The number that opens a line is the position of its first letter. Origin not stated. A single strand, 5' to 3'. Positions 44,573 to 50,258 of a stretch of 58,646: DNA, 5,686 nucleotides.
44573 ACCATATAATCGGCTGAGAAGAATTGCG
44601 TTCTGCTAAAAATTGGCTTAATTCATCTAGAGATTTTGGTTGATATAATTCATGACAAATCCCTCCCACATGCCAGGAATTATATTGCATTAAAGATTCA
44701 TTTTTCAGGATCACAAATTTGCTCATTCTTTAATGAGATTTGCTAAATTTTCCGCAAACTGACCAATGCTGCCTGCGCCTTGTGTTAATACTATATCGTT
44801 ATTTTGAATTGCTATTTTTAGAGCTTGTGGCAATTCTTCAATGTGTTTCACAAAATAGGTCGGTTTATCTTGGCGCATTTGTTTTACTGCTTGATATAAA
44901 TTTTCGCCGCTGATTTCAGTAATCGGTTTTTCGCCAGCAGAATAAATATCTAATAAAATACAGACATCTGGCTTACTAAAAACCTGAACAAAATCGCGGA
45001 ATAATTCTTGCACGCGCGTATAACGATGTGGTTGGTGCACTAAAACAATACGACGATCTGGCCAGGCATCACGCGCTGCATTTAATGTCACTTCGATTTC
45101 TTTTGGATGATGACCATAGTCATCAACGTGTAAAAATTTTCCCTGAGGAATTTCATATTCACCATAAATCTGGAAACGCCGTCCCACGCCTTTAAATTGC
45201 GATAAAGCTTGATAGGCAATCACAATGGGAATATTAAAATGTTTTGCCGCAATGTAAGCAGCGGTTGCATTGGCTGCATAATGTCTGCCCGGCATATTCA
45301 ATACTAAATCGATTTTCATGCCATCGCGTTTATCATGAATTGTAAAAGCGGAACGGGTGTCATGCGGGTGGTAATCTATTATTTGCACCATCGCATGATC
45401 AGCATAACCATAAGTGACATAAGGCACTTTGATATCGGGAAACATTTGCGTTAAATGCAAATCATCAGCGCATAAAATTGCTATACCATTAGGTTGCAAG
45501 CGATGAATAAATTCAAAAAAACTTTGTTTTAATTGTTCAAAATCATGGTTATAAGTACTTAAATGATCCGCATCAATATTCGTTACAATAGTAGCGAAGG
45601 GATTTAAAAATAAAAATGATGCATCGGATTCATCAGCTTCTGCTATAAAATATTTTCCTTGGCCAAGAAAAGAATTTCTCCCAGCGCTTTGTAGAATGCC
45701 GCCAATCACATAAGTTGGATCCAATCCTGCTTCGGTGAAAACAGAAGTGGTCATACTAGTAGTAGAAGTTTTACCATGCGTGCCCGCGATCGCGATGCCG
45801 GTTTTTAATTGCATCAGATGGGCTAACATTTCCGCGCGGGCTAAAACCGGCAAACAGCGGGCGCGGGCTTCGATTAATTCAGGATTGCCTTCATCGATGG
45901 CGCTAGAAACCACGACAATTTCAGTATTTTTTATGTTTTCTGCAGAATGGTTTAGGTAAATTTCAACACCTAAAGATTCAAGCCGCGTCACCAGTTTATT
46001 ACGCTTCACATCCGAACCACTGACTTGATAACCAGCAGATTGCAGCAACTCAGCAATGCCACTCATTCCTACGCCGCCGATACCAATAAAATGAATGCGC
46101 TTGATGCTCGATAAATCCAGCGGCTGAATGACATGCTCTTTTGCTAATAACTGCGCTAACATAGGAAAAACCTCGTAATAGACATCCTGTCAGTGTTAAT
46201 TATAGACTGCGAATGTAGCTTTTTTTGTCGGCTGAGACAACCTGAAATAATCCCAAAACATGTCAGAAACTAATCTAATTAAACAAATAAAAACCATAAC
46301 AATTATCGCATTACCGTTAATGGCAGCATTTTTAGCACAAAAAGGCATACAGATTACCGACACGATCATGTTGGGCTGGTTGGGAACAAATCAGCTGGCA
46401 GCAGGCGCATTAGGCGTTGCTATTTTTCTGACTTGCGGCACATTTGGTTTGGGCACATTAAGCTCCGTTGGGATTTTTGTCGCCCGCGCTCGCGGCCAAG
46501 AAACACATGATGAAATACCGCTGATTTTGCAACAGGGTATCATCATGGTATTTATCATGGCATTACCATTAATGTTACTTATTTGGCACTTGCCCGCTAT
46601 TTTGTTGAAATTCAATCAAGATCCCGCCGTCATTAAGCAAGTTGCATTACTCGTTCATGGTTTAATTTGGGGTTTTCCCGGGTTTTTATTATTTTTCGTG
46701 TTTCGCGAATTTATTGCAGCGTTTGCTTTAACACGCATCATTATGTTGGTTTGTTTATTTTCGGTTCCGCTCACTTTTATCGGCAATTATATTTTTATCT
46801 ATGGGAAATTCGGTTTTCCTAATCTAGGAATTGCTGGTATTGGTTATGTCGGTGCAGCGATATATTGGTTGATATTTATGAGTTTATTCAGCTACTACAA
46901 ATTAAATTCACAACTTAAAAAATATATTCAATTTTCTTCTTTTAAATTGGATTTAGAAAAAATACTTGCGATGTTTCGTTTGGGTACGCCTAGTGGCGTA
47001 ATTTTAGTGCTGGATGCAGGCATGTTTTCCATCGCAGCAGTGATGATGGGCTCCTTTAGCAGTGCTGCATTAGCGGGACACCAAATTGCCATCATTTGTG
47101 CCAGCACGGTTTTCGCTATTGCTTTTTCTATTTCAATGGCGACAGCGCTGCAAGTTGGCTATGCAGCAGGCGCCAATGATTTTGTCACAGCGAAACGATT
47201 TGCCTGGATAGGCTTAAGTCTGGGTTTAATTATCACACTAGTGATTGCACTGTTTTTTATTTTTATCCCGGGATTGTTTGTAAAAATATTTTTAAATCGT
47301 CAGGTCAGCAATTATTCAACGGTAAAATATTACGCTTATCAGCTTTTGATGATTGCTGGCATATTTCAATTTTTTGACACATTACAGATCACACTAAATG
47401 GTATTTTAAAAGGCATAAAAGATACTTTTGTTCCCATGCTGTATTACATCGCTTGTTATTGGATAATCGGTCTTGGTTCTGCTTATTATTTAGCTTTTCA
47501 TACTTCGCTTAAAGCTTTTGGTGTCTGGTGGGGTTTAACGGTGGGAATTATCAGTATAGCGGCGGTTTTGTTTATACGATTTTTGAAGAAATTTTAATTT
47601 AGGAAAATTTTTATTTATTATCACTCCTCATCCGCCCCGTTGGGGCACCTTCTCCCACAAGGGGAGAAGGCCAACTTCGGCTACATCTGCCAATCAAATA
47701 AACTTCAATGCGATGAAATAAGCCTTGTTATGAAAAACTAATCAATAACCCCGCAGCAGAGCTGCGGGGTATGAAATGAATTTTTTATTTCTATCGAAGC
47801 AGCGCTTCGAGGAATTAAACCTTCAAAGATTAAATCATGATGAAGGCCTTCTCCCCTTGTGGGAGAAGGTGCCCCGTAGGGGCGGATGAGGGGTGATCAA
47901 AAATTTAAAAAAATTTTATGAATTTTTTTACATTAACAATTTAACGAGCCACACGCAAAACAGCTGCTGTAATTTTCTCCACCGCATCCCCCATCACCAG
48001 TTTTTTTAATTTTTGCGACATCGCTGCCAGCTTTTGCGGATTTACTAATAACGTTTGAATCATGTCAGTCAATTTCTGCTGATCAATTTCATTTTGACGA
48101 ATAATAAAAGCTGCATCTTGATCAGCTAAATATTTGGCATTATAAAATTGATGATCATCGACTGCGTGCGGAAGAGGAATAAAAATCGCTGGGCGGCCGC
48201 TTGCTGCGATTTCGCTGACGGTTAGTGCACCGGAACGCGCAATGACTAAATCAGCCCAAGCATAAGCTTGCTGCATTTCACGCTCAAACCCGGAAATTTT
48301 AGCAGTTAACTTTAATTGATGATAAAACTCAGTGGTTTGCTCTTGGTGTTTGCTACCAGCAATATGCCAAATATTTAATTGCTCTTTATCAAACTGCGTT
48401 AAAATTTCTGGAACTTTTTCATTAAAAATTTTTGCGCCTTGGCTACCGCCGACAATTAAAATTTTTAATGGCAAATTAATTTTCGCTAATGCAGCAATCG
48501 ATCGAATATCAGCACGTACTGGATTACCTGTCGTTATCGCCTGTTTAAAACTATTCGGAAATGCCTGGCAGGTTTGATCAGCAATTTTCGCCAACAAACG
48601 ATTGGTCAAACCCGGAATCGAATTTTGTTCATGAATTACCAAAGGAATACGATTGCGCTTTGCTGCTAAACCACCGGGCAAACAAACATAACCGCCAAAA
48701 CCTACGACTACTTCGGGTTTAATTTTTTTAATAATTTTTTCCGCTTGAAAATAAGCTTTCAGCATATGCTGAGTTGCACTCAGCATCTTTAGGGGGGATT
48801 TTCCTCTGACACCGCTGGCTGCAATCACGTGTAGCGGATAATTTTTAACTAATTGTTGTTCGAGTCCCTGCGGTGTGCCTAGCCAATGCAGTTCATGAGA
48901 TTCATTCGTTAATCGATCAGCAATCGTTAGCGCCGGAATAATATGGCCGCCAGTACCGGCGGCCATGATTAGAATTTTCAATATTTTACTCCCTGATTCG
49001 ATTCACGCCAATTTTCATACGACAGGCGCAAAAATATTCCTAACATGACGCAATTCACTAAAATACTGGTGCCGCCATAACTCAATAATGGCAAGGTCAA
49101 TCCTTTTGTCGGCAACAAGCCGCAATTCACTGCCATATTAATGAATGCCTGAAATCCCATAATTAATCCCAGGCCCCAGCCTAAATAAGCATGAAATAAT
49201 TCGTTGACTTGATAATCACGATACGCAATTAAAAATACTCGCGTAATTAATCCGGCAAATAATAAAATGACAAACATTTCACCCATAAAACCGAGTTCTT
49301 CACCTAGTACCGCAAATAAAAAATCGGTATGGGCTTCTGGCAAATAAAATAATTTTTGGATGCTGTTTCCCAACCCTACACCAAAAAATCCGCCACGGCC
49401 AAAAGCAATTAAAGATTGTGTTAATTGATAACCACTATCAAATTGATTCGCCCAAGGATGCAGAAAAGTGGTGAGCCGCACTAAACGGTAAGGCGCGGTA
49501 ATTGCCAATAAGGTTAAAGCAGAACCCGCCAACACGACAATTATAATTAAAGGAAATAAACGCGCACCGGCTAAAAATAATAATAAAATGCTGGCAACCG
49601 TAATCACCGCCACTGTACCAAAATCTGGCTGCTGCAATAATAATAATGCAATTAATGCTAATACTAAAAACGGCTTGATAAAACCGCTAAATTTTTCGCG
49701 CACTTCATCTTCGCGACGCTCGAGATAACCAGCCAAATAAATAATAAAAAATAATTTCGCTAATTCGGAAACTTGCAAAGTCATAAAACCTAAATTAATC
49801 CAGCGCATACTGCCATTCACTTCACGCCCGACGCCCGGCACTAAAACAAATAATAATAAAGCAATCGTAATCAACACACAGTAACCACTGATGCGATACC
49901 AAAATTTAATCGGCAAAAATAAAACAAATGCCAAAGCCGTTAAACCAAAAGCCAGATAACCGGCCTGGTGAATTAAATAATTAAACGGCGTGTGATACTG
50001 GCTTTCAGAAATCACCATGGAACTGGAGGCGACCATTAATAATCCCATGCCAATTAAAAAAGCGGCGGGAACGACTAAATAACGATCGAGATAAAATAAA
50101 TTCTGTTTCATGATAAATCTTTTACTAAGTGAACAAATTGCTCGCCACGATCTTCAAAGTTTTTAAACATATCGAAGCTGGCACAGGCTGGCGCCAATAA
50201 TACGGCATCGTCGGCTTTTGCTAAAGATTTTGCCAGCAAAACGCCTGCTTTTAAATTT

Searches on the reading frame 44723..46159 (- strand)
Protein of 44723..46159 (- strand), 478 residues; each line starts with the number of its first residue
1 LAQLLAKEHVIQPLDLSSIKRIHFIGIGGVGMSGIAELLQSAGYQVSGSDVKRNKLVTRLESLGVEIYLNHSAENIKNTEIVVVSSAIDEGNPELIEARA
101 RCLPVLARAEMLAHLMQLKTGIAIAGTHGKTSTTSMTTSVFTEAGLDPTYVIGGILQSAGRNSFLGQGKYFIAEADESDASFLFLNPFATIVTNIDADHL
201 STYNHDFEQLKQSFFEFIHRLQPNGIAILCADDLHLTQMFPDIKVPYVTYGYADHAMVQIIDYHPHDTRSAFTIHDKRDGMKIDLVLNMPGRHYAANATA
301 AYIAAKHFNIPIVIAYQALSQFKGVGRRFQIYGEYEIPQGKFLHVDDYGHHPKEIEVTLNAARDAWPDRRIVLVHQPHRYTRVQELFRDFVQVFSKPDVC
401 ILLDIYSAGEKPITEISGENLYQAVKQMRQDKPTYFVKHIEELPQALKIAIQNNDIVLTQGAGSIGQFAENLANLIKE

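Call 66: search_protein_families(library=pfam, proteins=[window:44723-46159:-], max_evalue=0.001)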
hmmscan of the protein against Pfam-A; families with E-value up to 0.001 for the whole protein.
window:44723-46159:- (478 aa): 3 families
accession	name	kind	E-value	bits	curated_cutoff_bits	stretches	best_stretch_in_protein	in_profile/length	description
PF01225.30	Mur_ligase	-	1.6e-29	102.5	21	1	21-119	1-94/95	Mur ligase family, catalytic domain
PF08245.18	Mur_ligase_M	-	2.1e-24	87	24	1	124-305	1-200/200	Mur ligase middle domain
PF02875.26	Mur_ligase_C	-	4.1e-16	60.4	28.4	1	327-463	1-127/127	Mur ligase, glutamate ligase domain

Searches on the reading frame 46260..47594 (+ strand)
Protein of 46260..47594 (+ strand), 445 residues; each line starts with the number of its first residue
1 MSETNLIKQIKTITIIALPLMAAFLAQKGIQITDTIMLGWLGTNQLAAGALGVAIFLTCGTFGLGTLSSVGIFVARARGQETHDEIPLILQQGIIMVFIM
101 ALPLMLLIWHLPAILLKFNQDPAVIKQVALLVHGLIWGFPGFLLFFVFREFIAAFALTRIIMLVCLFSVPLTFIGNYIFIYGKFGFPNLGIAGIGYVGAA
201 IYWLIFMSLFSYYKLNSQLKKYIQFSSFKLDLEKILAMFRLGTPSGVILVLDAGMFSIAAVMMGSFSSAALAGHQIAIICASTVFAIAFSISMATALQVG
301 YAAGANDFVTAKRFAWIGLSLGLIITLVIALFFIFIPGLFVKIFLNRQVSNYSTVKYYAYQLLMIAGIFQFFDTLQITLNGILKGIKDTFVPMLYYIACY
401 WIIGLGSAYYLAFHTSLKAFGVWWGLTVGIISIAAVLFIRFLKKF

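Call 14: search_protein_families(library=pfam, proteins=[window:46260-47594:+], max_evalue=0.001)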
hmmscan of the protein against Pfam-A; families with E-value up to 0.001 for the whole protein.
window:46260-47594:+ (445 aa): 1 family
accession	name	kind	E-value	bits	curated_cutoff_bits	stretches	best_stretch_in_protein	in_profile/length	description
PF01554.23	MatE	-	2.3e-44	151.4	24.9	2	19-178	1-161/161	MatE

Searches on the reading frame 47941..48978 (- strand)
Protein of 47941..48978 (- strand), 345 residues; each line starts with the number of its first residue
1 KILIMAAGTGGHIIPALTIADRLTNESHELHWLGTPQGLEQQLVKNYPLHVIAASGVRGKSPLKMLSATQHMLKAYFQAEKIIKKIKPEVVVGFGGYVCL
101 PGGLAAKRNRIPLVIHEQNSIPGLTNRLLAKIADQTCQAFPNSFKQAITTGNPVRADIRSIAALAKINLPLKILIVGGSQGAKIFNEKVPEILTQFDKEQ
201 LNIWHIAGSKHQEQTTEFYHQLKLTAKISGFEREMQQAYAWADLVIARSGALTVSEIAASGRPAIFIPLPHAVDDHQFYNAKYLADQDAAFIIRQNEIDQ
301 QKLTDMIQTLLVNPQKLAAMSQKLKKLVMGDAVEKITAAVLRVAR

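Call 14: search_protein_families(library=pfam, proteins=[window:47941-48978:-], max_evalue=0.001)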
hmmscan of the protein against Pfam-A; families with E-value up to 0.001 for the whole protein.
window:47941-48978:- (345 aa): 4 families
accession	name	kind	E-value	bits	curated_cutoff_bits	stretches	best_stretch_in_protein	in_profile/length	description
PF04101.22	Glyco_tran_28_C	-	2.6e-43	148.4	22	1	173-333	2-163/166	Glycosyltransferase family 28 C-terminal domain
PF03033.26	Glyco_transf_28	-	4.2e-40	137.5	26.2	1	2-136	1-137/139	Glycosyltransferase family 28 N-terminal domain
PF13439.12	Glyco_transf_4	-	1.2e-06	29.1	28.5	1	17-160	9-150/170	Glycosyltransferase Family 4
PF13692.12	Glyco_trans_1_4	-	3.7e-05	24.5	27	1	174-285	5-124/142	Glycosyl transferases group 1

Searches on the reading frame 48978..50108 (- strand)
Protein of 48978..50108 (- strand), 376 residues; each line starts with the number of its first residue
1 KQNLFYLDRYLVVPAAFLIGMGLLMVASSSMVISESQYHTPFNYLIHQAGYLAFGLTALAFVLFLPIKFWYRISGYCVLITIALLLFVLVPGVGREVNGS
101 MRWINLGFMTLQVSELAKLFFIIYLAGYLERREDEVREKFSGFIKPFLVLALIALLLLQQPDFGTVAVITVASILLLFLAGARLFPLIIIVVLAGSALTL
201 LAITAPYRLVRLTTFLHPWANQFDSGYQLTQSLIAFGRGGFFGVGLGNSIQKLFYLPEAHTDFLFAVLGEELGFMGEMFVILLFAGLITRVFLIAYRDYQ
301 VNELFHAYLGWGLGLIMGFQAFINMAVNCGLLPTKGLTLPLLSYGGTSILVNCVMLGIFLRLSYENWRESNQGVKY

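Call 14: search_protein_families(library=pfam, proteins=[window:48978-50108:-], max_evalue=0.001)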
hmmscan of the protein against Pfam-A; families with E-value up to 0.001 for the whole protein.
window:48978-50108:- (376 aa): 1 family
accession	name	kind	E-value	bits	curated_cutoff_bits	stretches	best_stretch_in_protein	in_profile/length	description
PF01098.24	FTSW_RODA_SPOVE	-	9.1e-103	344.4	26.4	1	15-365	7-353/356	Cell cycle protein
